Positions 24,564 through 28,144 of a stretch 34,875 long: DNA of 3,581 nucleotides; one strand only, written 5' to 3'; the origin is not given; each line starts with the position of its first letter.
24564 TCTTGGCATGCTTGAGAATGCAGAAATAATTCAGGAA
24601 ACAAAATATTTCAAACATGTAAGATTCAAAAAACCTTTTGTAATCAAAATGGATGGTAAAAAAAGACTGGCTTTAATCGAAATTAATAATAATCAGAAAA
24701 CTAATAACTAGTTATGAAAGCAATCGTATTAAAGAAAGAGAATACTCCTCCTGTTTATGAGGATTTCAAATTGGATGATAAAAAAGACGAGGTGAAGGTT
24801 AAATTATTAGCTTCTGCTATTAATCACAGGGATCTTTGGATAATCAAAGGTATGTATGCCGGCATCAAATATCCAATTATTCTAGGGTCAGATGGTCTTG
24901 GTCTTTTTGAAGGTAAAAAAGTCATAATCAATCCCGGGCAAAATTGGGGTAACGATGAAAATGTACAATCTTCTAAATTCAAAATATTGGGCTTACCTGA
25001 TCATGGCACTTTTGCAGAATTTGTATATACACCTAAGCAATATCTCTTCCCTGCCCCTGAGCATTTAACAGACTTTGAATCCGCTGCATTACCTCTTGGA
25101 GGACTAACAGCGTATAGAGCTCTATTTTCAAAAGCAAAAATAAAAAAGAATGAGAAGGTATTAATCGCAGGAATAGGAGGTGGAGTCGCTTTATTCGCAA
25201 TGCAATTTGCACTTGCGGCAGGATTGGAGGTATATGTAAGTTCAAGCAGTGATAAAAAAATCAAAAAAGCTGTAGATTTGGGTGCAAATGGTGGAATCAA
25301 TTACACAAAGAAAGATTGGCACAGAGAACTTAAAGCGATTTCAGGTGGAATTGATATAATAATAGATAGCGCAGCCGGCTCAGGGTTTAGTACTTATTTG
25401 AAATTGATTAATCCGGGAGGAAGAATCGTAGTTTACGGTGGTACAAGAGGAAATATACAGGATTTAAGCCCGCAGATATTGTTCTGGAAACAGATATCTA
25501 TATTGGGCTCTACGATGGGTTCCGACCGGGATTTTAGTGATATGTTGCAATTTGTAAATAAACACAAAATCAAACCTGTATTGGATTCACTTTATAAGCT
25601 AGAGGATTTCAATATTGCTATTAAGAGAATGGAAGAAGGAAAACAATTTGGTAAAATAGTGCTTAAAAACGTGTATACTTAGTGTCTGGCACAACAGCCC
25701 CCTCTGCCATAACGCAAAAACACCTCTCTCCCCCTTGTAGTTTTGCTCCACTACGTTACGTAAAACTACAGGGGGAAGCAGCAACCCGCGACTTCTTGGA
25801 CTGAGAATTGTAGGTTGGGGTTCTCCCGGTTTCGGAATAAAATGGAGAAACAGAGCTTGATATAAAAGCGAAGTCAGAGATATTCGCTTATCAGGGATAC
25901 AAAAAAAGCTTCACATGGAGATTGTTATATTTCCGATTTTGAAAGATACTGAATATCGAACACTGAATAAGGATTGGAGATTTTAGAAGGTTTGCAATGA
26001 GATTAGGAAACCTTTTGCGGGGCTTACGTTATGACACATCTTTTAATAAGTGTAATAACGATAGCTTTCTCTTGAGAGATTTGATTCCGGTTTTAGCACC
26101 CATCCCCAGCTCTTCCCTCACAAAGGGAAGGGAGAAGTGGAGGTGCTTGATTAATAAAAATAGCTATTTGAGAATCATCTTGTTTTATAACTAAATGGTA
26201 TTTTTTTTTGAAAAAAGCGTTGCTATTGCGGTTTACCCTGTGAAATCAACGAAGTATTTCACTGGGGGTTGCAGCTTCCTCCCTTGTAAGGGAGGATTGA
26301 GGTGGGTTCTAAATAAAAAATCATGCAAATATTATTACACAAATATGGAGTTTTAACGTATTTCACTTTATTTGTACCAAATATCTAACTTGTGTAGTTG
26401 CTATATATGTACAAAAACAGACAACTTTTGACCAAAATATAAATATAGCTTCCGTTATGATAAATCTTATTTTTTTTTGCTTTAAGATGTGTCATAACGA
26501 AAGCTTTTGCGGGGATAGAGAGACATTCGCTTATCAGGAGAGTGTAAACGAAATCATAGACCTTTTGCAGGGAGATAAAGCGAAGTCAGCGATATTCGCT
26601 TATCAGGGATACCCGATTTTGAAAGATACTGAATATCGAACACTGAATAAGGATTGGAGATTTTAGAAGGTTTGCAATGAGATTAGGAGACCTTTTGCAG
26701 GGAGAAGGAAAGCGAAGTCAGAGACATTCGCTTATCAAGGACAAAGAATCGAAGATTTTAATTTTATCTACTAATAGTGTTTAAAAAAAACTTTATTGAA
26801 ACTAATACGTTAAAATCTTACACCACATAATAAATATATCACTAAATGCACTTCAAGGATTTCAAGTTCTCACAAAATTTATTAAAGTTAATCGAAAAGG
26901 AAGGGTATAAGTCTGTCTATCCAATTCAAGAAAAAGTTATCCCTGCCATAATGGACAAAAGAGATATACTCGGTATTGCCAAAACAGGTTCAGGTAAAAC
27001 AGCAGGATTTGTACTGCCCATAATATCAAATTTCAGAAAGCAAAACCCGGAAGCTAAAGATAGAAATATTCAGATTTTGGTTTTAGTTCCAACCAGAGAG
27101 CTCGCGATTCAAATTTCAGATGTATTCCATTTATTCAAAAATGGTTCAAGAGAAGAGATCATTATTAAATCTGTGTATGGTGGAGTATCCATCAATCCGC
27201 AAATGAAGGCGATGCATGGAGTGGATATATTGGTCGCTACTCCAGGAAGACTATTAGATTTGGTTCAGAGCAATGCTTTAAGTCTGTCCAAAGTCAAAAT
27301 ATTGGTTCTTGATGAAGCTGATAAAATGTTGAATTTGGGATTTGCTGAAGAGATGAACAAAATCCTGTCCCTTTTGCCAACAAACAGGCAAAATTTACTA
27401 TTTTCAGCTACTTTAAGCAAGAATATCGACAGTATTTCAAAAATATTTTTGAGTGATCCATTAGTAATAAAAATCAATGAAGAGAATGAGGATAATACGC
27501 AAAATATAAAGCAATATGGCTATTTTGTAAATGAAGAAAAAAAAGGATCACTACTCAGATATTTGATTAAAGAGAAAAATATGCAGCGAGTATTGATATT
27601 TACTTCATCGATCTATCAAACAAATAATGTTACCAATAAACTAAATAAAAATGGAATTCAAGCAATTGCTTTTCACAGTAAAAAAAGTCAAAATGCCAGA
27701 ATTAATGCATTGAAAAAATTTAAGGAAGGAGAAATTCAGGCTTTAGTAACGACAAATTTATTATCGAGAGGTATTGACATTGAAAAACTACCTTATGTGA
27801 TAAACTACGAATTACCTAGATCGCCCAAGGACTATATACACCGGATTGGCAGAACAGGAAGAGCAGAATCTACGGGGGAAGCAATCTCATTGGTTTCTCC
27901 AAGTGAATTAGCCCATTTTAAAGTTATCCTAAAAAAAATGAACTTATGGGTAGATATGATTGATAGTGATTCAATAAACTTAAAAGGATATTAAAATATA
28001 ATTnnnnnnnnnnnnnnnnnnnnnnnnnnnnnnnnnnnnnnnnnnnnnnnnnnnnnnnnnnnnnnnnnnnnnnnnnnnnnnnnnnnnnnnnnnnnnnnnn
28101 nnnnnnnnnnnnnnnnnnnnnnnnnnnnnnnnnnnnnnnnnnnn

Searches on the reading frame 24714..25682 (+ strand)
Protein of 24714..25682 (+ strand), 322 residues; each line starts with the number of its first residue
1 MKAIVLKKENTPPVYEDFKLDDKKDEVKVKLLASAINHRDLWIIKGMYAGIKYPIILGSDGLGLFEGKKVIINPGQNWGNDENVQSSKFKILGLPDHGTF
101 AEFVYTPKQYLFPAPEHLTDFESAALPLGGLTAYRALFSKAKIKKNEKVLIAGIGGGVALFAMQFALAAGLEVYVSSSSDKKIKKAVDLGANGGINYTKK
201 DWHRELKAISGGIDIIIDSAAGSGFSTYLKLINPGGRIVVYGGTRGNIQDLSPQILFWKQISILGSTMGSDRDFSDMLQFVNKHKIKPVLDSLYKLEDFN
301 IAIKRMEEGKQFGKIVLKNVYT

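Call 68: find_encoding_contigs(protein=window:24714-25682:+, flank=1500, max_places=10)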
Protein window:24714-25682:+ (322 aa): 2 contigs read that carry it; 2 places shown.
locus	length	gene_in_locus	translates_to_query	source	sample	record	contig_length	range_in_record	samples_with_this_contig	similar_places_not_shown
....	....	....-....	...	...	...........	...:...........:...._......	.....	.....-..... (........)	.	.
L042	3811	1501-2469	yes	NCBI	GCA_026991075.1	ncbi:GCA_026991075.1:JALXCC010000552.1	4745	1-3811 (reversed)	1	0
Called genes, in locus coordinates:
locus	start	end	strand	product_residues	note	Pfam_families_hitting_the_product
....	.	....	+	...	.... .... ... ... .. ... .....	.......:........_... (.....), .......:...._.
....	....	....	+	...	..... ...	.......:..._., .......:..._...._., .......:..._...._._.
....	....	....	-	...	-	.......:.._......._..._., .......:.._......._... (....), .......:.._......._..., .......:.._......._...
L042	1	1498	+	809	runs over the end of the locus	?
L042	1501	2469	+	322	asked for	PF08240:ADH_N, PF00107:ADH_zinc_N, PF13602:ADH_zinc_N_2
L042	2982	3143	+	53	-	-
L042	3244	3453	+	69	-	-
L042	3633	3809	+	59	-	?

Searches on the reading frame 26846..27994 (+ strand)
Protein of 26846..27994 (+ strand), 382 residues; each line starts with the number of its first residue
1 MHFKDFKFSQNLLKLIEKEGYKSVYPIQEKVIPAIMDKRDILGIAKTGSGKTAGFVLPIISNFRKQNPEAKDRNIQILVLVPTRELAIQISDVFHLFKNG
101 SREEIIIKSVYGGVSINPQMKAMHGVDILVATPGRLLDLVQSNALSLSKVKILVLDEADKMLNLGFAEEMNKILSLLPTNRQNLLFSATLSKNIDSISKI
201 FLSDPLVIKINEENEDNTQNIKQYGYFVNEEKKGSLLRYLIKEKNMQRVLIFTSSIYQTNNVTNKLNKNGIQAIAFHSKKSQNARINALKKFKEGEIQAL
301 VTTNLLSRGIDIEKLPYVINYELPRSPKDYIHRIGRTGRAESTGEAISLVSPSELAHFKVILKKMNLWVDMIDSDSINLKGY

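Call 67: find_encoding_contigs(protein=window:26846-27994:+, flank=1500, max_places=10)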
Protein window:26846-27994:+ (382 aa): 1 contig read that carries it; 1 place shown.
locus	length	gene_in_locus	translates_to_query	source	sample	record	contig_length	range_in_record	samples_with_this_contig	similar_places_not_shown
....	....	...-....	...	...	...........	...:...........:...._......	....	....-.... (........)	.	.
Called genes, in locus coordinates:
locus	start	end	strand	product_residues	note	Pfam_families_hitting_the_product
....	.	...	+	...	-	?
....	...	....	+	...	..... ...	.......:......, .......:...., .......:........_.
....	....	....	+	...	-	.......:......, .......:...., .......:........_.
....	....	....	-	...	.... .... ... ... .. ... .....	-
